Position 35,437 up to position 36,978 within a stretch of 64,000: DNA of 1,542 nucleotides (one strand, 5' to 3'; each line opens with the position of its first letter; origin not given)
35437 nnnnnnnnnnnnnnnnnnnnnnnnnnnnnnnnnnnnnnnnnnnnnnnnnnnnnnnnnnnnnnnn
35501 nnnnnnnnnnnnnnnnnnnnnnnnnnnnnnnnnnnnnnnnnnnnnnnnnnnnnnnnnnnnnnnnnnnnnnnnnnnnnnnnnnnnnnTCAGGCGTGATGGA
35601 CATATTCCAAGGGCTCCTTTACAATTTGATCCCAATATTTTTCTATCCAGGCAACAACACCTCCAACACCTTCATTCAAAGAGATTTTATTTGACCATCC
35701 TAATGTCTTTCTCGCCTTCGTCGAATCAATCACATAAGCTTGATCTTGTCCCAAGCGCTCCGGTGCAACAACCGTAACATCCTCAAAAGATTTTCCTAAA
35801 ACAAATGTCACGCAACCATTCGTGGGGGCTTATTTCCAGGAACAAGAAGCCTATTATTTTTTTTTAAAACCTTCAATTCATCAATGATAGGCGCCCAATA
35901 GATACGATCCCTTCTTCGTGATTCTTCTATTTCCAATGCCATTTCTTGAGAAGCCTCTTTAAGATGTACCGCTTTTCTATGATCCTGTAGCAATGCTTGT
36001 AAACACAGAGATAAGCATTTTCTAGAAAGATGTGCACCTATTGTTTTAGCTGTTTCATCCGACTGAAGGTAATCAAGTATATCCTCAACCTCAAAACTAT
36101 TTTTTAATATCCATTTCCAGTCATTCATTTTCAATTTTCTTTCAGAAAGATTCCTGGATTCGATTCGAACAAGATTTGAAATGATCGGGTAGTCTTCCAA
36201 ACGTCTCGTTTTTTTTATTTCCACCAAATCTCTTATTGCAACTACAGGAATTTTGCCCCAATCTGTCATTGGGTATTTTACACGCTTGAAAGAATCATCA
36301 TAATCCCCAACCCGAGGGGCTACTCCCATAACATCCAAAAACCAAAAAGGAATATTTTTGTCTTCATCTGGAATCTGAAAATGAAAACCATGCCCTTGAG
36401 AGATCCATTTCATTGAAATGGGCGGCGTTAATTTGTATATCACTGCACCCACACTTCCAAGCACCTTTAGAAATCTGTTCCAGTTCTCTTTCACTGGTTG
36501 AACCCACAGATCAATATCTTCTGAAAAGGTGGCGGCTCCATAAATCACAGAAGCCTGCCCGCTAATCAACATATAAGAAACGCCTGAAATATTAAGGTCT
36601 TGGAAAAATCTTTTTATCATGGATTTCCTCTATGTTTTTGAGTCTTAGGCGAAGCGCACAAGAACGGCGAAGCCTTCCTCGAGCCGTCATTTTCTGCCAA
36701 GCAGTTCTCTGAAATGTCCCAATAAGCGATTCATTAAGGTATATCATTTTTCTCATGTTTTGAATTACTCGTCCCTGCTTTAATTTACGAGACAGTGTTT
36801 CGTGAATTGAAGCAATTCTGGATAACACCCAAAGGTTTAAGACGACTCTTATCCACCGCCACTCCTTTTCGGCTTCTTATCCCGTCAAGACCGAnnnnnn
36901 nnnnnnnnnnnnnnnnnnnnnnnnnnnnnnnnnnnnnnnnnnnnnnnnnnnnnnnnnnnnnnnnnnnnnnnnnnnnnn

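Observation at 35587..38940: Second YhcG-containing island splits an NDP-sugar 4,6-dehydratase gene, leaving two copies of its 3' end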

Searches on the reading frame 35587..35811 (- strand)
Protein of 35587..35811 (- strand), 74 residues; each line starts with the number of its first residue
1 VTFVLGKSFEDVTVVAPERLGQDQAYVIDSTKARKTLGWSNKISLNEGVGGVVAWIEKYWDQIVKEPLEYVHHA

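Call 5: search_protein_families(library=pfam, proteins=[window:35587-35811:-], max_evalue=0.01)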
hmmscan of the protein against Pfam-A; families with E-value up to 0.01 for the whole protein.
window:35587-35811:- (74 aa): 1 family
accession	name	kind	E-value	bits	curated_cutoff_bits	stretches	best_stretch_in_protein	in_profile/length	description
PF16363.11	GDP_Man_Dehyd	-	8.4e-05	22.6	27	1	16-49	296-329/332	GDP-mannose 4,6 dehydratase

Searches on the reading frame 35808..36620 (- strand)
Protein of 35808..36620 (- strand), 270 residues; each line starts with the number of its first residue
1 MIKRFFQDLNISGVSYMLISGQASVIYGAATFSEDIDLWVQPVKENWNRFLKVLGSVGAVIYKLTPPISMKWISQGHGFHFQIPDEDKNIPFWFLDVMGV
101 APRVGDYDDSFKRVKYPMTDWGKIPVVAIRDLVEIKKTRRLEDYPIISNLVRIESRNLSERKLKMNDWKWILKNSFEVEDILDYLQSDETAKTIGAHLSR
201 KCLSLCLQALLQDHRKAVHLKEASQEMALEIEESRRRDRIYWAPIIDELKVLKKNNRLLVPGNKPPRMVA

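Call 5: search_protein_families(library=pfam, proteins=[window:35808-36620:-], max_evalue=0.01)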
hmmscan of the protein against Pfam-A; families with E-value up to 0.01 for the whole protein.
window:35808-36620:- (270 aa): 0 families

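Call 40: search_protein_families(library=ncbifam, proteins=[window:35808-36620:-], max_evalue=0.01)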
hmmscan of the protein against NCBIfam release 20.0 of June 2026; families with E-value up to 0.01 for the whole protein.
window:35808-36620:- (270 aa): 0 families

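Call 41: search_protein_families(library=padloc, proteins=[window:35808-36620:-], max_evalue=0.01)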
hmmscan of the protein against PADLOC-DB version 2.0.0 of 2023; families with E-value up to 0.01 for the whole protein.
window:35808-36620:- (270 aa): 0 families

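Call 57: search_protein_representatives(protein=window:35808-36620:-)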
Query: 270 residues. Proteins with E-value up to 0.001 (for the whole library): 375; up to 1e-10: 133; up to 1e-30: 38. The best 150 are listed.
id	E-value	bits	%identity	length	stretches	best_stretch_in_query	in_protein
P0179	2.0e-97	342.2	57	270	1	1-269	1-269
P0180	6.9e-66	238.8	49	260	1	3-262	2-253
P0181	5.0e-57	209.8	57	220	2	1-104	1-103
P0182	1.9e-54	201.3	42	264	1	3-263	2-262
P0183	7.3e-54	199.4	41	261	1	1-263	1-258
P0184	1.1e-53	198.8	44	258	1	3-262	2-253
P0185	2.7e-51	191.0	44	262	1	5-262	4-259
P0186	7.1e-51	189.6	46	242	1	1-265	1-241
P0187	1.5e-50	188.5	41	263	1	1-258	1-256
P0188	3.6e-50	187.3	42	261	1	4-263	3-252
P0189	3.7e-49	184.0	41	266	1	1-263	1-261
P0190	3.6e-48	180.7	42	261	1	5-260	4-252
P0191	3.9e-48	180.6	46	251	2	3-185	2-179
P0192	5.3e-48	180.2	38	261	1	3-262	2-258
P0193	7.3e-48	179.7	57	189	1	3-143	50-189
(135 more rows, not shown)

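Call 60: search_solved_structures(query=A6, max_evalue=1)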
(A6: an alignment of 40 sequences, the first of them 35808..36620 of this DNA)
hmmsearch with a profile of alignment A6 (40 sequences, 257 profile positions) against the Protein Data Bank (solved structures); distinct sequences matched with E-value up to 1: 4.
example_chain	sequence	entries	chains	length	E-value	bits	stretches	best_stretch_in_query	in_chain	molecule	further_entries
8an4_A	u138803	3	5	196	2.3e-05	27.1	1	3-155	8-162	Bacterial toxin | Nucleotidyl transferase AbiEii/AbiGii toxin family protein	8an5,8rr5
6n4v_Af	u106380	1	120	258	0.05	16.2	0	59-124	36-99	Coat protein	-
2ehw_A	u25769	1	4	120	0.38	13.3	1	184-251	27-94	Hypothetical protein TTHB059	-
7yr8_A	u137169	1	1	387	0.39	13.3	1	73-105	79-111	Nucleoprotein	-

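Call 63: predict_structure(alignment_id=A6)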
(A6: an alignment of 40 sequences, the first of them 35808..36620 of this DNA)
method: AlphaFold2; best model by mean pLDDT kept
length: 270 residues; sequences in the alignment: 40
mean_pLDDT: 97.4   pTM: 0.92
mean pLDDT of the five models: 97.4, 97.3, 97.2, 97.1, 97.1
residues with pLDDT >= 90: 266; 70-90: 4; 50-70: 0; < 50: 0
segments of 3 or more residues with pLDDT < 50: none
pLDDT, mean of each block of 10 residues (from residue 1): 96 98 97 95 99 98 98 98 93 97 97 97 98 98 98 96 96 98 98 98 98 98 98 98 98 98 98
secondary structure, 60 per line:
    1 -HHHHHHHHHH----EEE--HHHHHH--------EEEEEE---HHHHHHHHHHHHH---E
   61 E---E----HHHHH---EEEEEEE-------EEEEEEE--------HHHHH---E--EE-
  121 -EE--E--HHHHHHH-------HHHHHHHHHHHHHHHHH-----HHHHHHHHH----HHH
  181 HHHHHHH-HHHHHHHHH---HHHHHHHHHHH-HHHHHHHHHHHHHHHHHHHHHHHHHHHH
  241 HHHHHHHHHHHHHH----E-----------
elements in order: H2-11 E16-18 H21-26 E35-40 H44-56 H70-74 E78-84 E92-98 H107-111 H129-135 H143-159 H165-173 H178-187 H189-197 H201-211 H213-254

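Call 65: fold_search(model_id=the predicted structure, library=pdb)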
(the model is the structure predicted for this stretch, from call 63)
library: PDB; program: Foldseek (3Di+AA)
matches with E <= 10: 415; with E <= 0.001: 0
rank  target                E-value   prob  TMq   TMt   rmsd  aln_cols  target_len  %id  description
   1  2fcl                  1.3e-03  1.00  0.36  0.56   6.3       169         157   14  Crystal structure of a putative nucleotidyltransferase (tm1012) from Thermotoga maritima at 1.35 A resolution (released 2006-03-14)
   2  8an4_B                1.7e-03  1.00  0.45  0.61   3.3       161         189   12  MenT1 toxin (rv0078a) from Mycobacterium tuberculosis H37Rv (released 2023-08-02)
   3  8an4_A                1.9e-03  1.00  0.38  0.50  10.4       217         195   15  MenT1 toxin (rv0078a) from Mycobacterium tuberculosis H37Rv (released 2023-08-02)
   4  4hx0                  2.1e-03  1.00  0.33  0.51   9.8       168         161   13  Crystal structure of a putative nucleotidyltransferase (TM1012) from Thermotoga maritima at 1.87 A resolution (released 2013-09-11)
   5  2ewr                  2.2e-03  1.00  0.36  0.56   6.0       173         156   13  Crystal structure of a putative nucleotidyltransferase (tm1012) from Thermotoga maritima at 1.60 A resolution (released 2005-12-06)
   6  8an5_A                3.8e-03  1.00  0.46  0.61   4.3       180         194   12  MenAT1 toxin-antitoxin complex (rv0078a-rv0078b) from Mycobacterium tuberculosis H37Rv (released 2023-08-02)
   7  8an5_B                3.8e-03  1.00  0.43  0.60   9.3       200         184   12  MenAT1 toxin-antitoxin complex (rv0078a-rv0078b) from Mycobacterium tuberculosis H37Rv (released 2023-08-02)
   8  5uvd                  6.5e-03  1.00  0.36  0.43   7.6       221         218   13  Crystal structure of an antigenic nucleotidyltransferase-like protein from Paracoccidioides brasiliensis (released 2018-01-31)
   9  4fo1_A                8.1e-03  1.00  0.38  0.59   4.7       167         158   16  Crystal structure of lincosamide antibiotic adenylyltransferase LnuA, apo (released 2012-07-04)
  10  4wqk                  8.5e-03  1.00  0.34  0.49  11.6       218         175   13  Crystal structure of aminoglycoside nucleotidylyltransferase ANT(2")-Ia, apo form (released 2014-11-12)
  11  5cfs                  1.0e-02  0.99  0.31  0.45  11.8       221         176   11  Crystal Structure of ANT(2")-Ia in complex with AMPCPP and tobramycin (released 2016-03-16)
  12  6w3i_A                1.2e-02  0.77  0.28  0.25  13.3       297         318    9  Crystal structure of a FAM46C mutant in complex with Plk4 (released 2020-05-06)
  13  8exf_A                1.2e-02  0.57  0.24  0.21  14.1       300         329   12  Crystal structure of human FAM46A-BCCIPa complex at 3.2 angstrom resolution (released 2023-03-15)
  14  8rr5                  1.3e-02  1.00  0.39  0.57   5.8       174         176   11  MenT1 toxin (rv0078a) from Mycobacterium tuberculosis H37Rv, phosphorylated at T39 (released 2024-09-11)
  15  6jyj_A                2.0e-02  0.51  0.23  0.20  15.7       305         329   11  Crystal structure of FAM46B (TENT5B) (released 2020-03-04)
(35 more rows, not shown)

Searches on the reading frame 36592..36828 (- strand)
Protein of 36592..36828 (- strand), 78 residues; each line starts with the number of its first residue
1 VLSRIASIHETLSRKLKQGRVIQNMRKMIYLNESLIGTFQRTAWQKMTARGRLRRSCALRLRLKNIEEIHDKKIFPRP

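Call 5: search_protein_families(library=pfam, proteins=[window:36592-36828:-], max_evalue=0.01)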
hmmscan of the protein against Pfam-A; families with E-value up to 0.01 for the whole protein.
window:36592-36828:- (78 aa): 0 families

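Call 40: search_protein_families(library=ncbifam, proteins=[window:36592-36828:-], max_evalue=0.01)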
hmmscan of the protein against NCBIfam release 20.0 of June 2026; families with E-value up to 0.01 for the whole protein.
window:36592-36828:- (78 aa): 0 families

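Call 41: search_protein_families(library=padloc, proteins=[window:36592-36828:-], max_evalue=0.01)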
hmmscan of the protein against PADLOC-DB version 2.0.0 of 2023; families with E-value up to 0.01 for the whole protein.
window:36592-36828:- (78 aa): 0 families
